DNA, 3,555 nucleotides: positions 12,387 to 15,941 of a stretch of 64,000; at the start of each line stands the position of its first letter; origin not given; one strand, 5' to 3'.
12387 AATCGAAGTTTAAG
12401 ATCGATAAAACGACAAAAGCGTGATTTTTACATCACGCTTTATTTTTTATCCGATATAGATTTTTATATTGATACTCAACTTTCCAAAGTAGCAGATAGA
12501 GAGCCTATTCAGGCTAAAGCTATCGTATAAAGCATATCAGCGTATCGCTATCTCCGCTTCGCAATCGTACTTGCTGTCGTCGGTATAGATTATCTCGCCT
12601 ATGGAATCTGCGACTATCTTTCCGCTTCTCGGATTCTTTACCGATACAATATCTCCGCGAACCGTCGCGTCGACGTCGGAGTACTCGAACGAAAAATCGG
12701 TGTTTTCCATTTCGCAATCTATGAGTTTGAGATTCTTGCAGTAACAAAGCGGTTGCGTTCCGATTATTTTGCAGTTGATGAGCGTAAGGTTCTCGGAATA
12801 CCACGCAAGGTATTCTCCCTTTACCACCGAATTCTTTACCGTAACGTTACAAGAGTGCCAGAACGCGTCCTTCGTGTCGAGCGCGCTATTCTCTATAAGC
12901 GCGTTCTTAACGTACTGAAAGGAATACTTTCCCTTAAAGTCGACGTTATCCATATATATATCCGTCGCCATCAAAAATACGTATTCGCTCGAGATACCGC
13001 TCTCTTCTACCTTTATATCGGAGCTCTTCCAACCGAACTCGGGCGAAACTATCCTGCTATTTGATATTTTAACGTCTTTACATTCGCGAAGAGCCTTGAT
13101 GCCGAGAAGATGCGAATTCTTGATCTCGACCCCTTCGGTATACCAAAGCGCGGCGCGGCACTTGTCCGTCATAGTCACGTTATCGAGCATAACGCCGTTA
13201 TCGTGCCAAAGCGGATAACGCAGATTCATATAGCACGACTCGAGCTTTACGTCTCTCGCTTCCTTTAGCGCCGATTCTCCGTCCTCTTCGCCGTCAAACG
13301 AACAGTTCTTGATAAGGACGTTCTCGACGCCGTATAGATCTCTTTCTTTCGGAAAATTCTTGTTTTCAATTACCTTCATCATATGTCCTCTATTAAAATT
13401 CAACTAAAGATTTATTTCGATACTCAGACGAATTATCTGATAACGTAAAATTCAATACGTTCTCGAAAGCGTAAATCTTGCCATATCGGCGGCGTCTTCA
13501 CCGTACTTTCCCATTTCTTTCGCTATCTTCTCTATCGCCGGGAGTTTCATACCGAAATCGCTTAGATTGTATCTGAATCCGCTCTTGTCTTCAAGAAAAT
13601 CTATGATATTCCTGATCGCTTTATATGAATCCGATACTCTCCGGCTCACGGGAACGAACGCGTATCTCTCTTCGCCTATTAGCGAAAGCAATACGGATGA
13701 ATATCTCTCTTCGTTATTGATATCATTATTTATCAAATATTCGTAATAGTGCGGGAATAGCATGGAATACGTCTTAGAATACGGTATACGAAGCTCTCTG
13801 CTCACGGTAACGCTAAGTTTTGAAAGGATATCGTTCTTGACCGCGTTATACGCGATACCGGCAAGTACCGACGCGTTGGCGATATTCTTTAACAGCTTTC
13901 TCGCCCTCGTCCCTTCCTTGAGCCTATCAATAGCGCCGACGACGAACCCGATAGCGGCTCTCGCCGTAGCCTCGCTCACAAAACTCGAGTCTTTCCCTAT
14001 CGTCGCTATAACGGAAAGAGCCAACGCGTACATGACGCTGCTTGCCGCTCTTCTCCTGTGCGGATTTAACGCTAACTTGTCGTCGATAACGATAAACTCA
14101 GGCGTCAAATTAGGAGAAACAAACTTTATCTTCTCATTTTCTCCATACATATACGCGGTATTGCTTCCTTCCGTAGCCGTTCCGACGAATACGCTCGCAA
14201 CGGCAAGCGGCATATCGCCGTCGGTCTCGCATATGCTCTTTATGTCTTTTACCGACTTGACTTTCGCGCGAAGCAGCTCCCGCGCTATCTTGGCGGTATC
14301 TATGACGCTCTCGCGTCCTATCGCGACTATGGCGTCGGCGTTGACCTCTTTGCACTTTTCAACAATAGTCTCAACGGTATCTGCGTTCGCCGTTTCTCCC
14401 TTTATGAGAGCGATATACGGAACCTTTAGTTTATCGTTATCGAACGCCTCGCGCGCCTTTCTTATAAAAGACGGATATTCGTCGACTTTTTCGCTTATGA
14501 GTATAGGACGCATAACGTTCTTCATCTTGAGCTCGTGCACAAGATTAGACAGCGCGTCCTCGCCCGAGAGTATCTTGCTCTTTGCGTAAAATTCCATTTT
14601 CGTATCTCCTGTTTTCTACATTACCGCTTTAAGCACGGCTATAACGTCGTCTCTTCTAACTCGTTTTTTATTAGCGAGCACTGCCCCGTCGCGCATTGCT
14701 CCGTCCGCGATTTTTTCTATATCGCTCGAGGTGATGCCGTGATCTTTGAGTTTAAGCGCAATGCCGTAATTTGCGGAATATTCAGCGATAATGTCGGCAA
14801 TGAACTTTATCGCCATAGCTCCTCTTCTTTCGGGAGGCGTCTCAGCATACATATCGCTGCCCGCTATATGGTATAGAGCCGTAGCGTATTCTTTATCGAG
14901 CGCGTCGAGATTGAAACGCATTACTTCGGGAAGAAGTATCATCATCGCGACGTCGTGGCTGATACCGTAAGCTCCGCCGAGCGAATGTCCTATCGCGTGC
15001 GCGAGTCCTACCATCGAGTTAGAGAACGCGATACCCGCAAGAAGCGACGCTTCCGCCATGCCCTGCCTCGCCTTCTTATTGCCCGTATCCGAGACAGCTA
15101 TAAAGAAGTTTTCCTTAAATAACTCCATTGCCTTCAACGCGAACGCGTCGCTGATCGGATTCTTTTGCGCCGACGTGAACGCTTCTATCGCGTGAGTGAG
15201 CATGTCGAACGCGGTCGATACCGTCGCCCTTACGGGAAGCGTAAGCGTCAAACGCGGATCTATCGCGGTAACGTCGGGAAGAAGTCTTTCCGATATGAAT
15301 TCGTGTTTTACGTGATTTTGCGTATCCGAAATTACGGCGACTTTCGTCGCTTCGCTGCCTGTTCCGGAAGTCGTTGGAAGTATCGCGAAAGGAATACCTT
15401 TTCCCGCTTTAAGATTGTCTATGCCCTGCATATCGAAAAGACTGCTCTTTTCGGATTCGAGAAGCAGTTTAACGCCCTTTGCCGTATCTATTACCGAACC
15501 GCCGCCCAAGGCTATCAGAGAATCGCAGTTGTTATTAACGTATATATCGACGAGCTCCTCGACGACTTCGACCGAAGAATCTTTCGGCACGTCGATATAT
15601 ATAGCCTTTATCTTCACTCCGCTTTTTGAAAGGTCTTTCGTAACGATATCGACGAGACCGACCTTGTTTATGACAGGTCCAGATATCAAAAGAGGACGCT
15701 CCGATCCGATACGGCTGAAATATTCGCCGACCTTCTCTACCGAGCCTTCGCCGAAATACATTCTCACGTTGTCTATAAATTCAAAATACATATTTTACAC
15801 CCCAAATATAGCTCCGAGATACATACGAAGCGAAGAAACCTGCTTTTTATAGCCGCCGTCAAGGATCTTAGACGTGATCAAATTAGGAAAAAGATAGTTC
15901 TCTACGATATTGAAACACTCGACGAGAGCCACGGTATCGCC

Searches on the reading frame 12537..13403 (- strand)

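Call 8: search_protein_families(library=pfam, proteins=[window:12537-13403:-])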
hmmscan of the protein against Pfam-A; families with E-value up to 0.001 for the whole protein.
window:12537-13403:- (288 aa): 2 families
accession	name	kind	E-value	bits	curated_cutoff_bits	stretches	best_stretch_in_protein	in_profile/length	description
PF12541.14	DUF3737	-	9.7e-111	369.8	23.9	1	11-285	2-274/275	Protein of unknown function (DUF3737)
PF13229.12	Beta_helix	-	4e-07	30.2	25.9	0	23-119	51-135/158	Right handed beta helix region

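Call 9: search_protein_families(library=ncbifam, proteins=[window:12537-13403:-])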
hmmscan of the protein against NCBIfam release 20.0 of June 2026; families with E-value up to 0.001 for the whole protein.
window:12537-13403:- (288 aa): 0 families

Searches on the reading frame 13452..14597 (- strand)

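Call 8: search_protein_families(library=pfam, proteins=[window:13452-14597:-])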
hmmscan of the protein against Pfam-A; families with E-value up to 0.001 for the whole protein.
window:13452-14597:- (381 aa): 3 families
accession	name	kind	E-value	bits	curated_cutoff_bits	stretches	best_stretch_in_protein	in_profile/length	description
PF00465.25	Fe-ADH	-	8.3e-18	65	31.3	1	7-172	2-167/168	Iron-containing alcohol dehydrogenase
PF25137.1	ADH_Fe_C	-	1.7e-12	47.9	27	1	207-361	24-167/194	Fe-containing alcohol dehydrogenase family, C-terminal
PF13685.12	Fe-ADH_2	-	1.5e-05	25.5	28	1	16-116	10-104/149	Iron-containing alcohol dehydrogenase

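Call 9: search_protein_families(library=ncbifam, proteins=[window:13452-14597:-])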
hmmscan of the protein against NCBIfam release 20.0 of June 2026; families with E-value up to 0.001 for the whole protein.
window:13452-14597:- (381 aa): 15 families
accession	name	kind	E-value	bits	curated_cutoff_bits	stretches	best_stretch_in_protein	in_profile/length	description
TIGR02638.1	lactal_redase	equivalog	2.9e-19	69.1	523.15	1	10-360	11-355/379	lactaldehyde reductase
NF050025.1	SulfAcetaldRedSarD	equivalog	1.1e-17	64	700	1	7-359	9-355/385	sulfoacetaldehyde reductase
NF041833.1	Fe_ADH_ErcA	equivalog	1.6e-17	63.7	550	1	9-361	11-355/382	alcohol dehydrogenase-like regulatory protein ErcA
NF007911.0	PRK10624.1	equivalog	1.1e-15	57.5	537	1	12-360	14-354/382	lactaldehyde reductase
NF010378.0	PRK13805.1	equivalog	5.4e-14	51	951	1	9-313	465-780/872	bifunctional acetaldehyde-CoA/alcohol dehydrogenase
NF053866.1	CholDhdGbsBBac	equivalog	5.6e-12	45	550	1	5-300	14-310/392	choline dehydrogenase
NF058672.1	4HyButDHCUPNE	equivalog_domain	8.6e-11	41.6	500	1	9-250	10-253/378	4-hydroxybutyrate dehydrogenase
TIGR03405.1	Phn_Fe-ADH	equivalog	1.6e-09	37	423.7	1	77-284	69-284/355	iron-containing alcohol dehydrogenase PsrA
NF007363.0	PRK09860.1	equivalog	4.7e-09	35.9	581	1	71-285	71-289/383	L-threonine dehydrogenase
NF011998.0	PRK15454.1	equivalog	7.4e-09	34.8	556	1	67-305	88-324/395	ethanolamine utilization ethanol dehydrogenase EutG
NF041822.1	daptide_DH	equivalog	4.3e-07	29.1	300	1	66-243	36-225/363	daptide-type RiPP biosynthesis dehydogenase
NF002022.0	PRK00843.1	equivalog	1.4e-06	27.5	413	1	8-115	13-116/350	NAD(P)-dependent glycerol-1-phosphate dehydrogenase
NF006941.0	PRK09423.1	subfamily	5.5e-06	25.4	336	1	7-137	9-130/367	glycerol dehydrogenase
NF011717.0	PRK15138.1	equivalog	2.9e-05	23.3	645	1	72-252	71-248/387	alcohol dehydrogenase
NF053832.1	GlycoaldRedHalo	equivalog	0.0001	21.6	550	1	50-216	50-200/363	glycolaldehyde reductase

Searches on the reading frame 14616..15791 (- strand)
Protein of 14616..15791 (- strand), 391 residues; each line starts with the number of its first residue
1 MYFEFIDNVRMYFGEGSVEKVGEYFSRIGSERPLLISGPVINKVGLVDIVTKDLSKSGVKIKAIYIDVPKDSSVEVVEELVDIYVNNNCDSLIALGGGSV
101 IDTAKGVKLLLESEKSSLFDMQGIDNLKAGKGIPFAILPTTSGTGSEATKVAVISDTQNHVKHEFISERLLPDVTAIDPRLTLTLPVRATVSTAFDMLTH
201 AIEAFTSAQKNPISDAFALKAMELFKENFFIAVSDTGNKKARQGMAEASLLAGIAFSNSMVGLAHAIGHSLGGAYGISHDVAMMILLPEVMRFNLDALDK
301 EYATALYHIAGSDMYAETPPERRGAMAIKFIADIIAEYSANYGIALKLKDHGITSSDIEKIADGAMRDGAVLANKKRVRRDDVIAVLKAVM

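Call 8: search_protein_families(library=pfam, proteins=[window:14616-15791:-])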
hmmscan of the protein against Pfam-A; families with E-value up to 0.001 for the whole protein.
window:14616-15791:- (391 aa): 3 families
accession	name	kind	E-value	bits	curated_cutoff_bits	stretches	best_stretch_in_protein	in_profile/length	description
PF00465.25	Fe-ADH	-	3.7e-45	154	31.3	1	10-179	3-168/168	Iron-containing alcohol dehydrogenase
PF25137.1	ADH_Fe_C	-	9.3e-45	153.1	27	1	190-390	1-193/194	Fe-containing alcohol dehydrogenase family, C-terminal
PF13685.12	Fe-ADH_2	-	3.5e-11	43.8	28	1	13-107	2-93/149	Iron-containing alcohol dehydrogenase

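Call 9: search_protein_families(library=ncbifam, proteins=[window:14616-15791:-])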
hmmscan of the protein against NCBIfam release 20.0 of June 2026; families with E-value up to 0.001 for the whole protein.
window:14616-15791:- (391 aa): 17 families
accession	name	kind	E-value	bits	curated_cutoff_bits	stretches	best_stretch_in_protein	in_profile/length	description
NF041833.1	Fe_ADH_ErcA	equivalog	2.3e-88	296.9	550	1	11-389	11-380/382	alcohol dehydrogenase-like regulatory protein ErcA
TIGR02638.1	lactal_redase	equivalog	8.1e-73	245.4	523.15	1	4-385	3-377/379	lactaldehyde reductase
NF053866.1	CholDhdGbsBBac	equivalog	2e-68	230.8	550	1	10-386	17-386/392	choline dehydrogenase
NF007911.0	PRK10624.1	equivalog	4.2e-67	226.7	537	1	5-390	5-381/382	lactaldehyde reductase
NF010378.0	PRK13805.1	equivalog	1.5e-66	224.8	951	1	10-381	464-854/872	bifunctional acetaldehyde-CoA/alcohol dehydrogenase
NF058672.1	4HyButDHCUPNE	equivalog_domain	3.5e-64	217.4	500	1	10-391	9-378/378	4-hydroxybutyrate dehydrogenase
NF050025.1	SulfAcetaldRedSarD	equivalog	1.1e-62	212.1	700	1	1-387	1-381/385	sulfoacetaldehyde reductase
NF007363.0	PRK09860.1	equivalog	1.7e-60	205.2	581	1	5-391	7-383/383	L-threonine dehydrogenase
TIGR03405.1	Phn_Fe-ADH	equivalog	1.1e-54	185.6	423.7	1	7-366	3-344/355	iron-containing alcohol dehydrogenase PsrA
NF011998.0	PRK15454.1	equivalog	2.7e-51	174.6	556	1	13-388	32-392/395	ethanolamine utilization ethanol dehydrogenase EutG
TIGR04266.1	NDMA_methanol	equivalog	2.3e-35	122.2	625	1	4-304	12-313/420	NDMA-dependent methanol dehydrogenase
NF011717.0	PRK15138.1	equivalog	5.4e-24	85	645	1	4-362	5-357/387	alcohol dehydrogenase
NF041822.1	daptide_DH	equivalog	5.5e-17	61.7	300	1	42-223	12-194/363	daptide-type RiPP biosynthesis dehydogenase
NF006941.0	PRK09423.1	subfamily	4.8e-12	45.4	336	1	12-111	12-107/367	glycerol dehydrogenase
NF002022.0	PRK00843.1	equivalog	4.3e-08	32.5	413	1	11-119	14-118/350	NAD(P)-dependent glycerol-1-phosphate dehydrogenase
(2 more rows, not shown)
